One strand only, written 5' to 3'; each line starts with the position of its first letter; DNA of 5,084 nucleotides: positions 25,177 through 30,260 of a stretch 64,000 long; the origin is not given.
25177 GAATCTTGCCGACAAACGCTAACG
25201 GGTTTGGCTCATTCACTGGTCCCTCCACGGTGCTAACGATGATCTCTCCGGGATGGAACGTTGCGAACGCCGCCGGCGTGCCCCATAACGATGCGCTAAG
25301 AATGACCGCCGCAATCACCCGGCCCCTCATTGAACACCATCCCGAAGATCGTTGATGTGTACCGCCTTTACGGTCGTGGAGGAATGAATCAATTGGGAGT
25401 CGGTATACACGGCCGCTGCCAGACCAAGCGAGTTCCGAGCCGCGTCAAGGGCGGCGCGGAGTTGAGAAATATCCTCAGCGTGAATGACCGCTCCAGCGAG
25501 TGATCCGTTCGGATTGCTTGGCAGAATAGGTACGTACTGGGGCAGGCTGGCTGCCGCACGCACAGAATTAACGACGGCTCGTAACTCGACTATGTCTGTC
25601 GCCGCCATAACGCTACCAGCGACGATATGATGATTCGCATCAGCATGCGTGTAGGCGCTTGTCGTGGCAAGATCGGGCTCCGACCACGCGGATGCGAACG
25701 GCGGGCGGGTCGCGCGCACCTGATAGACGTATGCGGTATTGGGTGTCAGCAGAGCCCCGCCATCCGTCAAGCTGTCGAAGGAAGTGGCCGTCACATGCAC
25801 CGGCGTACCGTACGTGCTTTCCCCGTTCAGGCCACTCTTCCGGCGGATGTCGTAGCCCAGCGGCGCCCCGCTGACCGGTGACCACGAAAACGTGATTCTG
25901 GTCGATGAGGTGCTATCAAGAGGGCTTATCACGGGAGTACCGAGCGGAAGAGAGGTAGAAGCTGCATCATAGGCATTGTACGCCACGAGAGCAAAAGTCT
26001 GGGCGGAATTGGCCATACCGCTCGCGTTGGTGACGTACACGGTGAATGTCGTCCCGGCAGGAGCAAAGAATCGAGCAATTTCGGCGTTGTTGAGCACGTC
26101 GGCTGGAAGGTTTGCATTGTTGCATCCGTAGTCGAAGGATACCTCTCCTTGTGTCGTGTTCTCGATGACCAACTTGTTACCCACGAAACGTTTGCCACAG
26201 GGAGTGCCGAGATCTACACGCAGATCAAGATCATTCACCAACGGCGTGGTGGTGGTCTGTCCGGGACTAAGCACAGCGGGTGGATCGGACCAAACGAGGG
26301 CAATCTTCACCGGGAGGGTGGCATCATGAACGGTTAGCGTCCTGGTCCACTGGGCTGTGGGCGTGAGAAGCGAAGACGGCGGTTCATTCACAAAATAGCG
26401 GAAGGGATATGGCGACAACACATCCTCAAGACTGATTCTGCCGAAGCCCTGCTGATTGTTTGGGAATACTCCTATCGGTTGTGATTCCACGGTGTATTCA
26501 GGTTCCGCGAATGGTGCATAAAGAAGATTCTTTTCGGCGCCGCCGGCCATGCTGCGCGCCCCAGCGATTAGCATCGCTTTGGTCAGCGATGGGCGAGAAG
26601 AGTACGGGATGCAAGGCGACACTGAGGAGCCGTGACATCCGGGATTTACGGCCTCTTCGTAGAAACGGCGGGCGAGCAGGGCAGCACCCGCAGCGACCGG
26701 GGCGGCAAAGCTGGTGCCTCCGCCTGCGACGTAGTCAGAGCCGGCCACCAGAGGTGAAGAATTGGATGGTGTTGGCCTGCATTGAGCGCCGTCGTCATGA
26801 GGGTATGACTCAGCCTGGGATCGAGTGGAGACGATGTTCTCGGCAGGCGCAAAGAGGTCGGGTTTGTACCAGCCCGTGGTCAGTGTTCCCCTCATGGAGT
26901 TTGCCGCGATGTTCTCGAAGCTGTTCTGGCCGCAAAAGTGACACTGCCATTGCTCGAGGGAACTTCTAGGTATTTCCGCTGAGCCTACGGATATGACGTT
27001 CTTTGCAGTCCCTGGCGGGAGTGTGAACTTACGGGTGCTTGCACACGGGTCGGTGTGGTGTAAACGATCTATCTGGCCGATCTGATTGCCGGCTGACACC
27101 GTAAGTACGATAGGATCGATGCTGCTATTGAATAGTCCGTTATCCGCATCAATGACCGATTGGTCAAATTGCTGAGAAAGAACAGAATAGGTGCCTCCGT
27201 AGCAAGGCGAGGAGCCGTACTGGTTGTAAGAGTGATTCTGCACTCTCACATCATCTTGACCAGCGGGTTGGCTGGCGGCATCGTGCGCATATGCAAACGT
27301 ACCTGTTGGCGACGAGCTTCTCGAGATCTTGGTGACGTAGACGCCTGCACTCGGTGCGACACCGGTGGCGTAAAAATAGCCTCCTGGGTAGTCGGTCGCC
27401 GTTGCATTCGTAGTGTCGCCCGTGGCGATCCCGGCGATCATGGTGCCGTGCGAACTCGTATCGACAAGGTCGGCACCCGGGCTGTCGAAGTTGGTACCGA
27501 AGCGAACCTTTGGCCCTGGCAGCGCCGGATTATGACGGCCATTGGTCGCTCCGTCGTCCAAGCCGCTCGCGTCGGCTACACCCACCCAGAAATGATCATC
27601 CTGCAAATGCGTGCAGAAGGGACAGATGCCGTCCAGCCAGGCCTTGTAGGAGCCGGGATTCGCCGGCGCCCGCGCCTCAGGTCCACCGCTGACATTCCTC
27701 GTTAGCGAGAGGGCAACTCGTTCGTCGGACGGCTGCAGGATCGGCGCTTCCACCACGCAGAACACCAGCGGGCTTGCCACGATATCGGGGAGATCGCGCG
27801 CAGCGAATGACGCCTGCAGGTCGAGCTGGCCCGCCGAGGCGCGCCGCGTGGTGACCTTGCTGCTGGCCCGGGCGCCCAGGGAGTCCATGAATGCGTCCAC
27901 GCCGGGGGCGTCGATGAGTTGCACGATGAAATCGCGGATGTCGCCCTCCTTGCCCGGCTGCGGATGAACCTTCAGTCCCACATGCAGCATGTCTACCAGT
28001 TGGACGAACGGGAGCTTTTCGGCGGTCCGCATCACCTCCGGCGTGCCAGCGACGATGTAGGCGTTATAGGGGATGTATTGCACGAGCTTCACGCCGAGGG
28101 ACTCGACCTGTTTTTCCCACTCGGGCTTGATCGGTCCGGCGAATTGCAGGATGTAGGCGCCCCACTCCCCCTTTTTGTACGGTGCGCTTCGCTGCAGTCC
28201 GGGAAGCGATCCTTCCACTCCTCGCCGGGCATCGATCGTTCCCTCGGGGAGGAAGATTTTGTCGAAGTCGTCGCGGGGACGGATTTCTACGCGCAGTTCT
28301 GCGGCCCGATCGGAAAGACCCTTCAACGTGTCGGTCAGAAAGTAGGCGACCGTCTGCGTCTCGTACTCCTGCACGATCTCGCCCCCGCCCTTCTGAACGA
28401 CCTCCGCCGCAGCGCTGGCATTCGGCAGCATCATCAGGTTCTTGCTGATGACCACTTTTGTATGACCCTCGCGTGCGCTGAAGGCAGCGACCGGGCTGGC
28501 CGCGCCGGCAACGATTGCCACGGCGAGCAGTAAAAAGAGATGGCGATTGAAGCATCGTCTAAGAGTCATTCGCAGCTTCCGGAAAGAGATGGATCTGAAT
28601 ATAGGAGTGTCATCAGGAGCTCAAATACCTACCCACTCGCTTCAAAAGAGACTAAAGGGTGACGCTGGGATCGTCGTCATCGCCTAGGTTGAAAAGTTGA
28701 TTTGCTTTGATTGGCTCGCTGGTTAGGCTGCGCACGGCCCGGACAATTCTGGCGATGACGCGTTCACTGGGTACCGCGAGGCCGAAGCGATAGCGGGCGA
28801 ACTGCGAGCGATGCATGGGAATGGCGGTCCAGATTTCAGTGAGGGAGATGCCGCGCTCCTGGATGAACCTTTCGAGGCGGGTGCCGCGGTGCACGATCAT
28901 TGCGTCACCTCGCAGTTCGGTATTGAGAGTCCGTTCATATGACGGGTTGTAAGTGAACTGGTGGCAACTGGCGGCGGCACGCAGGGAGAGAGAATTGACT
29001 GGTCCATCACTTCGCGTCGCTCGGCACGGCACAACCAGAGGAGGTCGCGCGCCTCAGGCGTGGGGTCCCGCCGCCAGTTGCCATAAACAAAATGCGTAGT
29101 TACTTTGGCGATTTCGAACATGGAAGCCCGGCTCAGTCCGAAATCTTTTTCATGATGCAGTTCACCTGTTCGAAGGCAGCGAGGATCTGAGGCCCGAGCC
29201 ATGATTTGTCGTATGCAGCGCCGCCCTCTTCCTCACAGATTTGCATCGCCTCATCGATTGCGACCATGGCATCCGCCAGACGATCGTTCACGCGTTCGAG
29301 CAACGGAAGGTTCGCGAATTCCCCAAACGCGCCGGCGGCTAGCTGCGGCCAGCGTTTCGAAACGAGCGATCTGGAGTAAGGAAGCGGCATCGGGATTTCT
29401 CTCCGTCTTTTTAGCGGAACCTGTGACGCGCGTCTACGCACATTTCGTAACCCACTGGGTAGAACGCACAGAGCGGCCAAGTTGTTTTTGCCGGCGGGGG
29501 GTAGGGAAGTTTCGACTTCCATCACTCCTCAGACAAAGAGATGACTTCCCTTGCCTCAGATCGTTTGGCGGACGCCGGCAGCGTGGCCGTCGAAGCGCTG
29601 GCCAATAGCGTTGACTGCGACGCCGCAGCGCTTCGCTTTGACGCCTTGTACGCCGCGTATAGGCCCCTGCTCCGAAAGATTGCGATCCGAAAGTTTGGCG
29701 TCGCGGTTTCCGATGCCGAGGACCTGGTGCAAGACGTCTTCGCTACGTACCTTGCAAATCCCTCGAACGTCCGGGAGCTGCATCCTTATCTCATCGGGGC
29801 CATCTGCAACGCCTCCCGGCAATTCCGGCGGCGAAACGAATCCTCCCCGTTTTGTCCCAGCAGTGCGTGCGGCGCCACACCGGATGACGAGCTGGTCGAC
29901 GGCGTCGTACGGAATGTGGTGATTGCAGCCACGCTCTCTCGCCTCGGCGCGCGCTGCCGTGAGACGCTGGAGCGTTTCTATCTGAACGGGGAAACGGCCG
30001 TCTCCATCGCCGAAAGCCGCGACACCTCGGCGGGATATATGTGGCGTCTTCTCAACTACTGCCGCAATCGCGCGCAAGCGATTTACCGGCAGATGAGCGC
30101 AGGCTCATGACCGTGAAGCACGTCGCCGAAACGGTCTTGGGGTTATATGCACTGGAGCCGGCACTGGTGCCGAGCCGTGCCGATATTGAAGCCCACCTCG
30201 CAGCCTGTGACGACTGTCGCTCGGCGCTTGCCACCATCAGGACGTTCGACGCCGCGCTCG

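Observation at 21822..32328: A ~10.4-kb segment bounded by 66-bp direct repeats, one being the 5' end of a gene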

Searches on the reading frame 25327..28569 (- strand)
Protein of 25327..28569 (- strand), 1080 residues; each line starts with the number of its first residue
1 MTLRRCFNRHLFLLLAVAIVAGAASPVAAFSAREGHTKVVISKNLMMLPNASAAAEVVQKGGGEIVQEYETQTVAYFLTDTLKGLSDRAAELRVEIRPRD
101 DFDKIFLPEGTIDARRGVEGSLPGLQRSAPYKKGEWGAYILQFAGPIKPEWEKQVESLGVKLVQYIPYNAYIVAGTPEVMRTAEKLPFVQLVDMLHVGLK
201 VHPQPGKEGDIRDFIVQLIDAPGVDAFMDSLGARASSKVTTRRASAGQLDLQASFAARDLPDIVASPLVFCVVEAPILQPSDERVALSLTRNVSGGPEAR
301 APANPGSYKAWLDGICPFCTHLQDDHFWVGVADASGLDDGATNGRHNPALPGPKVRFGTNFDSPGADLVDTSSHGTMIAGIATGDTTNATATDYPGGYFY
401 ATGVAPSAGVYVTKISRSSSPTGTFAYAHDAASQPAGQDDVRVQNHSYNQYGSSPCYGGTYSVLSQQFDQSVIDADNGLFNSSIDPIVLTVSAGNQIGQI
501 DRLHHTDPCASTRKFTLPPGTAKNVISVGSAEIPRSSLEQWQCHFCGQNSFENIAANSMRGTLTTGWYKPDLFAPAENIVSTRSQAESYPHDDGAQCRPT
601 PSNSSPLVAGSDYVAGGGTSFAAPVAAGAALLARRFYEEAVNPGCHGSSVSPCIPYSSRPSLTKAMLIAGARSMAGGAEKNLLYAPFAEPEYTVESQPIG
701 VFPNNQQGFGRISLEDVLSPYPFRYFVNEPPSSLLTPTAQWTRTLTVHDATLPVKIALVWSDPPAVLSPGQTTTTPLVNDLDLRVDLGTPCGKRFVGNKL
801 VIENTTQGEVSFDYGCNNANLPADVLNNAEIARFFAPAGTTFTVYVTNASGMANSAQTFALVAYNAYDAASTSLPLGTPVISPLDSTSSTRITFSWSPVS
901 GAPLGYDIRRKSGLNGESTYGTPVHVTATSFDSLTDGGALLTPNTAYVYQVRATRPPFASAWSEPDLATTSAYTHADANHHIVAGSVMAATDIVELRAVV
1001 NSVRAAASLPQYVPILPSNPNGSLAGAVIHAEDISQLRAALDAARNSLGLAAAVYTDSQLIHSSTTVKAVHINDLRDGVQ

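Call 7: search_protein_families(library=pfam, proteins=[window:25327-28569:-], max_evalue=0.01)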
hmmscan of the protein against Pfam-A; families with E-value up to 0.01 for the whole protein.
window:25327-28569:- (1080 aa): 2 families
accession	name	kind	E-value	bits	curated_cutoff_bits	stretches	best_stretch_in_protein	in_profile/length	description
PF00082.27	Peptidase_S8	-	3.9e-25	89.2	21.8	1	361-638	43-258/288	Subtilase family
PF00041.27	fn3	-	0.0021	18.7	25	1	887-965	11-80/84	Fibronectin type III domain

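Call 45: find_homologous_proteins(query=window:25327-28569:-, max_evalue=1e-30)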
Query window:25327-28569:- (1080 aa): 25 proteins with E <= 1e-30 among 8000 candidates.
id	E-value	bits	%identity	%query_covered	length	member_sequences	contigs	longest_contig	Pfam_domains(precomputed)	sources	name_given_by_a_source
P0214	0.0e+0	2456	100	100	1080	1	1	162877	PF00082.28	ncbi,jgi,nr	ncbi:MAG: trimeric autotransporter adhesin [Thermoanaerobaculia bacterium]|jgi:tRNA threonylcarbamoy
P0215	0.0e+0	1414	63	100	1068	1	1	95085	PF00041.28,PF00082.28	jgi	jgi:hypothetical protein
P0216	0.0e+0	1409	64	99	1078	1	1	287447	PF00041.28,PF00082.28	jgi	jgi:hypothetical protein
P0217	0.0e+0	1383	64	97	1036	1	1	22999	PF00082.28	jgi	jgi:hypothetical protein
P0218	0.0e+0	1317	63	96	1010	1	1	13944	PF00041.28,PF00082.28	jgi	jgi:hypothetical protein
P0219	0.0e+0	1257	59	100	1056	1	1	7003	PF00082.28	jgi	jgi:Subtilase family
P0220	0.0e+0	1139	54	100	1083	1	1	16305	PF00082.28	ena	-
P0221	1.2e-290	985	73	56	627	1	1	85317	PF00082.28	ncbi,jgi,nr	ncbi:MAG: hypothetical protein QOC81_693 [Thermoanaerobaculia bacterium]|jgi:hypothetical protein|nr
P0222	8.5e-244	830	59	67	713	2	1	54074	PF00041.28,PF00082.28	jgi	jgi:hypothetical protein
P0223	6.4e-182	625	39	60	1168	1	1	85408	PF00041.28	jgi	jgi:hypothetical protein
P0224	2.2e-170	587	37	99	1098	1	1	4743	PF00041.28,PF00082.28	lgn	-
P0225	1.0e-164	568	38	99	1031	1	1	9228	PF00041.28,PF00082.28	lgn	-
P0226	2.2e-162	561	36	99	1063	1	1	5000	PF00082.28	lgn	-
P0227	3.3e-140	487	34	100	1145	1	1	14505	PF00041.28,PF00082.28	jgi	jgi:Subtilase family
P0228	6.5e-135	470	40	68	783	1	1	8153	PF00082.28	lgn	-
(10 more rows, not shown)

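Call 46: find_encoding_contigs(protein=P0216, flank=10000, max_places=2)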
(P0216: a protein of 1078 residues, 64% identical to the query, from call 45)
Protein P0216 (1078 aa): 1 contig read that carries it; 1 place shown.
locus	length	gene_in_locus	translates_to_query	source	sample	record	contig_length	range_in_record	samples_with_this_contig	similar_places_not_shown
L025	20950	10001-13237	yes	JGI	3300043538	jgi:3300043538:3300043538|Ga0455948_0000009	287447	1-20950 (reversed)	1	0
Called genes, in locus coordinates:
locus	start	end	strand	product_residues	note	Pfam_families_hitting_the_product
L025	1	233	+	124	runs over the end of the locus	-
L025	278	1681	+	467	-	PF17957:Big_7 (faint)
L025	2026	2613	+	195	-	-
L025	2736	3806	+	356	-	PF01447:Peptidase_M4, PF02868:Peptidase_M4_C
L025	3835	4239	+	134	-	-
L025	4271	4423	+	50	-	-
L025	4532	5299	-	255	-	PF02518:HATPase_c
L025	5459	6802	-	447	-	PF13424:TPR_12 (faint), PF00515:TPR_1 (faint), PF07719:TPR_2 (faint)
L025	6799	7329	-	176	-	PF04542:Sigma70_r2 (weak), PF08281:Sigma70_r4_2 (weak), PF04545:Sigma70_r4 (weak)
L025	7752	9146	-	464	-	PF13424:TPR_12 (faint)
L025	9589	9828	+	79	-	-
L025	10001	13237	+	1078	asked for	PF00082:Peptidase_S8, PF00041:fn3 (weak)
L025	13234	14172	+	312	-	-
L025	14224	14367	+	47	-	-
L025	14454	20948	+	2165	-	?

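Call 47: find_encoding_contigs(protein=P0215, flank=10000, max_places=2)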
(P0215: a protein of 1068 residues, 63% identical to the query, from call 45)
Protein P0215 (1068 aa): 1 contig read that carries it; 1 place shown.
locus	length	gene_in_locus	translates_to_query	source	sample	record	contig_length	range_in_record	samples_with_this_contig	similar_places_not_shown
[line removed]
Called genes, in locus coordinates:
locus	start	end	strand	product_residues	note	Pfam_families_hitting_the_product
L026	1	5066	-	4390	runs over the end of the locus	?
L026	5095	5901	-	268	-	-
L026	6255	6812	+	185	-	PF04542:Sigma70_r2 (weak)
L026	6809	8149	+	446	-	-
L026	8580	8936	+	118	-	PF00165:HTH_AraC (faint), PF12833:HTH_18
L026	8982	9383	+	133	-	-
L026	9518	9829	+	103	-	-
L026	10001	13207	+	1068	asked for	PF00082:Peptidase_S8, PF00041:fn3 (weak)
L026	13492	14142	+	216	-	-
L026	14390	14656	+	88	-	-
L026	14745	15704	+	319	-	PF00149:Metallophos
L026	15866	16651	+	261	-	PF04228:Zn_peptidase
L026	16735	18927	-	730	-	PF05729:NACHT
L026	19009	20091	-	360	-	PF11383:DUF3187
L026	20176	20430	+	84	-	-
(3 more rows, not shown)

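Call 75: search_protein_families(library=ncbifam, proteins=[window:25327-28569:-], max_evalue=0.01)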
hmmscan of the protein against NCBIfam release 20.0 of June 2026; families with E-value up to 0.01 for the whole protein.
window:25327-28569:- (1080 aa): 2 families
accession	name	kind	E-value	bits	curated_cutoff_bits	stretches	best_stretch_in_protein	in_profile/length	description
TIGR03921.1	T7SS_mycosin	equivalog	3.6e-07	29.6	278.75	1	347-639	27-249/353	type VII secretion-associated serine protease mycosin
NF040809.1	germ_prot_CspBA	exception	0.0099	13.5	1250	0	519-581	399-445/1099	bifunctional germination protease/germinant receptor pseudoprotease CspBA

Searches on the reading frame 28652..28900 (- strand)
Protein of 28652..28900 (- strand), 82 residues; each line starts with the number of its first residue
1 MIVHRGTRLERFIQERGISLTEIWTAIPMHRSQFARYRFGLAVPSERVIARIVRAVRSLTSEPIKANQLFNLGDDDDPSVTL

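Call 29: search_protein_families(library=pfam, proteins=[window:28652-28900:-], max_evalue=1)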
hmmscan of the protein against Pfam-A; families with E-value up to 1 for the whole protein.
window:28652-28900:- (82 aa): 2 families
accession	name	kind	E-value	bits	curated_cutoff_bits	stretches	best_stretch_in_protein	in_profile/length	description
PF13560.12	HTH_31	-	0.00059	20.5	27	1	6-56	3-54/64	Helix-turn-helix domain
PF13443.12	HTH_26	-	0.12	13.1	22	1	8-50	1-44/63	Cro/C1-type HTH DNA-binding domain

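Call 30: search_protein_families(library=phrogs, proteins=[window:28652-28900:-], max_evalue=0.1)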
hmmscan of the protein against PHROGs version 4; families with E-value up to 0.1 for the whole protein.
window:28652-28900:- (82 aa): 1 family
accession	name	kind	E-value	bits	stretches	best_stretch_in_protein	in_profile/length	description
phrog_2439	-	transcription regulation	0.0068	16.3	1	3-57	6-60/367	transcriptional regulator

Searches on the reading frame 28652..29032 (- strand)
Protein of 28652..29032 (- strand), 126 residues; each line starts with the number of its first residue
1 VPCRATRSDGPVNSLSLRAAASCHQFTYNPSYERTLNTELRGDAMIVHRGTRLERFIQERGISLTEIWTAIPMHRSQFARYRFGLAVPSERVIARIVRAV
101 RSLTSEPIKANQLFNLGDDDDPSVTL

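Call 7: search_protein_families(library=pfam, proteins=[window:28652-29032:-], max_evalue=0.01)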
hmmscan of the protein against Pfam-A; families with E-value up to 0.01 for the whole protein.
window:28652-29032:- (126 aa): 1 family
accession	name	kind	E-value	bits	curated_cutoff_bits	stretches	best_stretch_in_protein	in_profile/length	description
PF13560.12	HTH_31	-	0.0013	19.4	27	1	50-100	3-54/64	Helix-turn-helix domain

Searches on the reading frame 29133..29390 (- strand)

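Call 29: search_protein_families(library=pfam, proteins=[window:29133-29390:-], max_evalue=1)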
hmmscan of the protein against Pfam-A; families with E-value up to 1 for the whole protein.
window:29133-29390:- (85 aa): 0 families

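Call 30: search_protein_families(library=phrogs, proteins=[window:29133-29390:-], max_evalue=0.1)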
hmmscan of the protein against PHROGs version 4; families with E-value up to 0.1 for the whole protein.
window:29133-29390:- (85 aa): 1 family
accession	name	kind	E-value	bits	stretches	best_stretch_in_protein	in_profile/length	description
phrog_1697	-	tail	0.071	13.7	1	34-78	21-63/163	minor tail protein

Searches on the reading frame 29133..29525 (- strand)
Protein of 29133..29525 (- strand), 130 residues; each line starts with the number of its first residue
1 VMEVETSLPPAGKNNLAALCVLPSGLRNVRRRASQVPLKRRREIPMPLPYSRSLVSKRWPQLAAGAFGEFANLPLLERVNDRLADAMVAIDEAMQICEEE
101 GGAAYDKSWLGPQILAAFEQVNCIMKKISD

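Call 7: search_protein_families(library=pfam, proteins=[window:29133-29525:-], max_evalue=0.01)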
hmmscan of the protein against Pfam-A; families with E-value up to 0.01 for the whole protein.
window:29133-29525:- (130 aa): 0 families

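Call 75: search_protein_families(library=ncbifam, proteins=[window:29133-29525:-], max_evalue=0.01)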
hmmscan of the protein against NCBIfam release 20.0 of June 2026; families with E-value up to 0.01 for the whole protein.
window:29133-29525:- (130 aa): 1 family
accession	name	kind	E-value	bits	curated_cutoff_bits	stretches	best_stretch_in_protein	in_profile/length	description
NF007245.0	PRK09689.1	subfamily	0.0079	16.1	88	0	31-64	19-51/56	NinE family protein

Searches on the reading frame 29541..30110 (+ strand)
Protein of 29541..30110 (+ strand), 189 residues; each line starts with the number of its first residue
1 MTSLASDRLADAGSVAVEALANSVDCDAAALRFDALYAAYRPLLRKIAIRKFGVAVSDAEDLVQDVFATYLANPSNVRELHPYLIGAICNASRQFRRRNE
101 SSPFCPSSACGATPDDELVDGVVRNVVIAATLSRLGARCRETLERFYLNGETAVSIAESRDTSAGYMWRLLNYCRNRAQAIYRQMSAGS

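Call 7: search_protein_families(library=pfam, proteins=[window:29541-30110:+], max_evalue=0.01)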
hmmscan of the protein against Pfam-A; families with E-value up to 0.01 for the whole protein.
window:29541-30110:+ (189 aa): 1 family
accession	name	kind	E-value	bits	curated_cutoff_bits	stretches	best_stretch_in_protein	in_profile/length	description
PF04542.20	Sigma70_r2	-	8.5e-07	29.1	24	1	36-100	1-69/71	Sigma-70 region 2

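Call 30: search_protein_families(library=phrogs, proteins=[window:29541-30110:+], max_evalue=0.1)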
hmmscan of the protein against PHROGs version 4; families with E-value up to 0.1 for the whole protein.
window:29541-30110:+ (189 aa): 2 families
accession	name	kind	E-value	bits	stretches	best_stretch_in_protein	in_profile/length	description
phrog_1740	-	transcription regulation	7.6e-06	25.7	1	30-188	55-222/567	RNA polymerase sigma factor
phrog_36246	-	unknown function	0.002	18.7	1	22-72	68-117/269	-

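Call 75: search_protein_families(library=ncbifam, proteins=[window:29541-30110:+], max_evalue=0.01)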
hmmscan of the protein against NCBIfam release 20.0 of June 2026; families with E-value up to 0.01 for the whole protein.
window:29541-30110:+ (189 aa): 13 families
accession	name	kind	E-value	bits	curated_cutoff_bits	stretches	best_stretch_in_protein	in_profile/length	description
TIGR02937.1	sigma70-ECF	superfamily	2.9e-09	36.8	42.9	1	33-179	3-162/165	sigma-70 family RNA polymerase sigma factor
TIGR02985.1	Sig70_bacteroi1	subfamily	2.4e-08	34.3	126.4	1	32-163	2-143/162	RNA polymerase sigma-70 factor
TIGR02957.1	SigX4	subfamily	3.6e-08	32.9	323.25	1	36-94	2-60/281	RNA polymerase sigma-70 factor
NF005448.0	PRK07037.1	equivalog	2.7e-07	30.3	190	1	37-164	18-153/186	RNA polymerase factor sigma-70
TIGR02983.1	SigE-fam_strep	subfamily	8e-07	29.1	141.55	1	29-165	4-141/162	SigE family RNA polymerase sigma factor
NF007227.0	PRK09645.1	subfamily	1.2e-05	25.3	202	1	27-165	9-153/177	sigma-70 family RNA polymerase sigma factor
NF007214.0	PRK09636.1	subfamily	3.5e-05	23.1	271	1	35-89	8-62/293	RNA polymerase sigma factor SigJ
TIGR02989.1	Sig-70_gvs1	subfamily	0.00021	21.3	124.55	1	33-177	3-153/158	RNA polymerase sigma-70 factor, Rhodopirellula/Verrucomicrobium family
NF007218.0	PRK09639.1-2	equivalog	0.00051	19.8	265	1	30-97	23-90/185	RNA polymerase sigma factor SigX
NF007232.0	PRK09651.1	subfamily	0.0013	18.8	185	1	27-83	7-64/173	RNA polymerase sigma factor FecI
NF041727.1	ECF_sigma_FecI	equivalog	0.0027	17.7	260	1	28-84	8-65/169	ferric citrate uptake sigma factor FecI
NF009165.0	PRK12512.1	equivalog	0.0033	17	198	1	25-150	18-147/184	RNA polymerase sigma factor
NF009172.0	PRK12519.1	subfamily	0.0068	16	222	0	34-73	32-70/194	RNA polymerase sigma factor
